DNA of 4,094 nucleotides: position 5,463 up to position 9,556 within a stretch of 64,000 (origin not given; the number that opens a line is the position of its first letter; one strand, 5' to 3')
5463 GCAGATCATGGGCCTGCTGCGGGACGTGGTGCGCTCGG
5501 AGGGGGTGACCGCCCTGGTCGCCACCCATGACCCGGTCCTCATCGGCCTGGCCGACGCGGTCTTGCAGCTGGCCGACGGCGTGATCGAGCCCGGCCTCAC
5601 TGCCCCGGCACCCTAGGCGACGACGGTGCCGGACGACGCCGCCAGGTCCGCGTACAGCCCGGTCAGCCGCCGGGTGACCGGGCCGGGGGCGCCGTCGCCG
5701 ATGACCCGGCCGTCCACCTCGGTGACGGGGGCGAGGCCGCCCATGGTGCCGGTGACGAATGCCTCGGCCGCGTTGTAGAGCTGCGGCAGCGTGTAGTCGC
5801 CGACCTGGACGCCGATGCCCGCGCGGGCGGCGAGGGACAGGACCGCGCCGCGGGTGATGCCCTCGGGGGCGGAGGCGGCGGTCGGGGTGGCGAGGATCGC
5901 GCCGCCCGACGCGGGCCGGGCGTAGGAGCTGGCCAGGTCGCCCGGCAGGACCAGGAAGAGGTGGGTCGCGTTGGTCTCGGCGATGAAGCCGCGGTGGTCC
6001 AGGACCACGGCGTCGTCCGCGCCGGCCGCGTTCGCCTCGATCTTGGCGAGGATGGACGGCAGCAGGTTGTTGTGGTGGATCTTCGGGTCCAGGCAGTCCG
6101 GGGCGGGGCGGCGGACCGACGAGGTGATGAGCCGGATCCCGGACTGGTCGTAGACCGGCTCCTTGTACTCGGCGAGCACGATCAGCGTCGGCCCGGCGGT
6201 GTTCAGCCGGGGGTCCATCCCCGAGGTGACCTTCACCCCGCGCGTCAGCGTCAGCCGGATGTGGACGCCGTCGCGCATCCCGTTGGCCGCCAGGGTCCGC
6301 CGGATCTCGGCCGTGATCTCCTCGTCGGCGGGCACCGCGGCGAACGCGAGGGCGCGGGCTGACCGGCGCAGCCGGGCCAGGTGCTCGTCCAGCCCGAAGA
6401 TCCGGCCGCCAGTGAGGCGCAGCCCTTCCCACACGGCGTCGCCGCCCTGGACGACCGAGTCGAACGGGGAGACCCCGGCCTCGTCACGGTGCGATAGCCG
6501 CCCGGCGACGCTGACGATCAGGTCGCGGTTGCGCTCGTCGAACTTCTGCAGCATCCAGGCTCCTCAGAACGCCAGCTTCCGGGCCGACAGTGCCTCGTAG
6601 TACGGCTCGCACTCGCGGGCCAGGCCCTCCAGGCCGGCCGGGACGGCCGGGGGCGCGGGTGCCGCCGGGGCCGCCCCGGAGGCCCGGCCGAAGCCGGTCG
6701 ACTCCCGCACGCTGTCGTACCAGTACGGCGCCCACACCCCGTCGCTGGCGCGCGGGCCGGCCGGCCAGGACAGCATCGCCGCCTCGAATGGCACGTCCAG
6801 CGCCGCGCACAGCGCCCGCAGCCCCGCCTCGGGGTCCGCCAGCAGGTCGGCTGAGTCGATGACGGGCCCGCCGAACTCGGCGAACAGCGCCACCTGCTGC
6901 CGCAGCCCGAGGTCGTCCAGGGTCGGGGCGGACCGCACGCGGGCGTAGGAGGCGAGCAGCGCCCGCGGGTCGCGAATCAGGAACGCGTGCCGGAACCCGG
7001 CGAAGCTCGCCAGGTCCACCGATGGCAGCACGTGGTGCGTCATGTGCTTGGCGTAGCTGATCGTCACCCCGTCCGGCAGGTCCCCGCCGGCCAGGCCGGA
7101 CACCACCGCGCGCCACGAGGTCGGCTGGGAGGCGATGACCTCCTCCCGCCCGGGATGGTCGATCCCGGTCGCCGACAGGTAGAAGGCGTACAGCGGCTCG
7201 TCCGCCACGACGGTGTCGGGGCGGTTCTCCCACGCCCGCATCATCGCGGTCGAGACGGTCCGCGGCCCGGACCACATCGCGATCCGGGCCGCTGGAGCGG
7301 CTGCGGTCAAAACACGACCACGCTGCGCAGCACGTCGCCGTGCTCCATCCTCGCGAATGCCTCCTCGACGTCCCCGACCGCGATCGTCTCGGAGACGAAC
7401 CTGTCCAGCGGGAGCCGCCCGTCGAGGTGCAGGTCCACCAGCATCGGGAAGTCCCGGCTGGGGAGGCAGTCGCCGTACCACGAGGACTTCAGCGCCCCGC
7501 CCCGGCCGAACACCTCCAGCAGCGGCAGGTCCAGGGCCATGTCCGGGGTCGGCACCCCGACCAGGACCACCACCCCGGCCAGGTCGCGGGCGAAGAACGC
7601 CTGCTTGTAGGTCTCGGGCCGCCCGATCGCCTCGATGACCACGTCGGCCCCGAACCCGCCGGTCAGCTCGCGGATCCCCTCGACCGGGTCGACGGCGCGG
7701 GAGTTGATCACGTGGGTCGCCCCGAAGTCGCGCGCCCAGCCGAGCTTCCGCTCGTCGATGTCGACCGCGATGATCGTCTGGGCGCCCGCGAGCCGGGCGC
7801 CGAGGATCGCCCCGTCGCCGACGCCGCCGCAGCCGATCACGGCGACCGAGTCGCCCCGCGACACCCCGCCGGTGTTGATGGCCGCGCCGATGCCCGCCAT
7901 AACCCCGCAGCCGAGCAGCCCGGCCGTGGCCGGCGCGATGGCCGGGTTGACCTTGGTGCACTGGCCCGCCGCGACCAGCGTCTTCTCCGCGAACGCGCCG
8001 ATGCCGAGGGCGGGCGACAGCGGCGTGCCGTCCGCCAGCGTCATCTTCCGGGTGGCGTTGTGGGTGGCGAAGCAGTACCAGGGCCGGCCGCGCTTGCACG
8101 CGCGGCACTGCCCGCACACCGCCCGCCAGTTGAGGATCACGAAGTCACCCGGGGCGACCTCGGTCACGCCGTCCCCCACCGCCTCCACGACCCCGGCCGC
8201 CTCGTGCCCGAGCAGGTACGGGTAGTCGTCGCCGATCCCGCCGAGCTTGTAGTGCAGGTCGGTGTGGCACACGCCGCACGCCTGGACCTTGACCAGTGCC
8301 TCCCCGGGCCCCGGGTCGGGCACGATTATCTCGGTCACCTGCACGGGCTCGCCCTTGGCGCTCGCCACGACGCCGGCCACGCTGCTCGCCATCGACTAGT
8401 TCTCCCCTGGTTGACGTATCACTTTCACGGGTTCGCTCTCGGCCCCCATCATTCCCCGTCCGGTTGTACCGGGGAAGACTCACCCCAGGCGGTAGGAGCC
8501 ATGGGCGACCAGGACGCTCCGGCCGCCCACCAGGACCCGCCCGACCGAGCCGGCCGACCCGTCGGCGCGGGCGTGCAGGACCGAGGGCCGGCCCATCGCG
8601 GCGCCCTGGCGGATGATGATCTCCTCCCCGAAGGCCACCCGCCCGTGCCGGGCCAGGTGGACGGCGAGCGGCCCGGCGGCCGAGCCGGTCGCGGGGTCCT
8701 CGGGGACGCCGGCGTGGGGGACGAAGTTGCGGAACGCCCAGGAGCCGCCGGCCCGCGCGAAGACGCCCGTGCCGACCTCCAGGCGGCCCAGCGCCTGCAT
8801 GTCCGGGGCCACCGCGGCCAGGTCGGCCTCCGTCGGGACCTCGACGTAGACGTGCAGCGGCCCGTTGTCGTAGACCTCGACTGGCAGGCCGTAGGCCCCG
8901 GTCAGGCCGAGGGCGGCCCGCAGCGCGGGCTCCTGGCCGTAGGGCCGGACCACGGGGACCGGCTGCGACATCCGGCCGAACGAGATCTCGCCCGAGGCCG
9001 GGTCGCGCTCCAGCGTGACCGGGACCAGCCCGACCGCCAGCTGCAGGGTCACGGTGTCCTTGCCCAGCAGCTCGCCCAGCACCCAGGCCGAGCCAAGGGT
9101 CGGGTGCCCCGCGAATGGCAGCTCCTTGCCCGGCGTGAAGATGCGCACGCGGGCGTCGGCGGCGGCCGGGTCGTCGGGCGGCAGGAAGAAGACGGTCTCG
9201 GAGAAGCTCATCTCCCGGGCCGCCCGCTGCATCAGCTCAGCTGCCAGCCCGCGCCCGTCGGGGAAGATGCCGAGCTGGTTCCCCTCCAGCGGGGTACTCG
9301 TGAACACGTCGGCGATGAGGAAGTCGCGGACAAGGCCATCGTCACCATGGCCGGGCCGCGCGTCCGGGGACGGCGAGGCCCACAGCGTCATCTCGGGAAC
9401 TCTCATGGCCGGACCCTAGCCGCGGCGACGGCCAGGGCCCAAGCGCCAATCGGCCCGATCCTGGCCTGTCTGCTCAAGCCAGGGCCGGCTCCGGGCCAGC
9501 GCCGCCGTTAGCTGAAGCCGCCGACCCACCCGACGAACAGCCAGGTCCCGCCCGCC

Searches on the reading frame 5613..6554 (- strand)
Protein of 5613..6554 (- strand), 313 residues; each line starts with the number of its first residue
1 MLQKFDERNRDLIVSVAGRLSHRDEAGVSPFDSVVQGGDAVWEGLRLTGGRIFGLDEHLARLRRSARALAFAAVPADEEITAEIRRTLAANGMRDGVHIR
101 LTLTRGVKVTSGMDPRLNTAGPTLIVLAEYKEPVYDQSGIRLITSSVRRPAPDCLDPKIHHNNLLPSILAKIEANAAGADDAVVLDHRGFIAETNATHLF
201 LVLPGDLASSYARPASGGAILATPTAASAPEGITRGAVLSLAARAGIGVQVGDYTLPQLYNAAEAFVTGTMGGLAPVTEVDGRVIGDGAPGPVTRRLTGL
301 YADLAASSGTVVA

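Call 92: search_protein_families(library=pfam, proteins=[window:5613-6554:-], max_evalue=0.0001)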
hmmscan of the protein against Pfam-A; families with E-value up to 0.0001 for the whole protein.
window:5613-6554:- (313 aa): 1 family
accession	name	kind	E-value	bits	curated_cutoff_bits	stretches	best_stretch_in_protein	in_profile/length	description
PF01063.24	Aminotran_4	-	8.7e-43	147.2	28.5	1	41-280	2-223/223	Amino-transferase class IV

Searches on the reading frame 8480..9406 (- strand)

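Call 92: search_protein_families(library=pfam, proteins=[window:8480-9406:-], max_evalue=0.0001)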
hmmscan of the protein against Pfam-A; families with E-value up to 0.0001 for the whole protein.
window:8480-9406:- (308 aa): 1 family
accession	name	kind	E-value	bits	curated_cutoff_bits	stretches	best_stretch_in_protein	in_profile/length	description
PF02567.21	PhzC-PhzF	-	8.6e-60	203.1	27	1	33-303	2-281/281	Phenazine biosynthesis-like protein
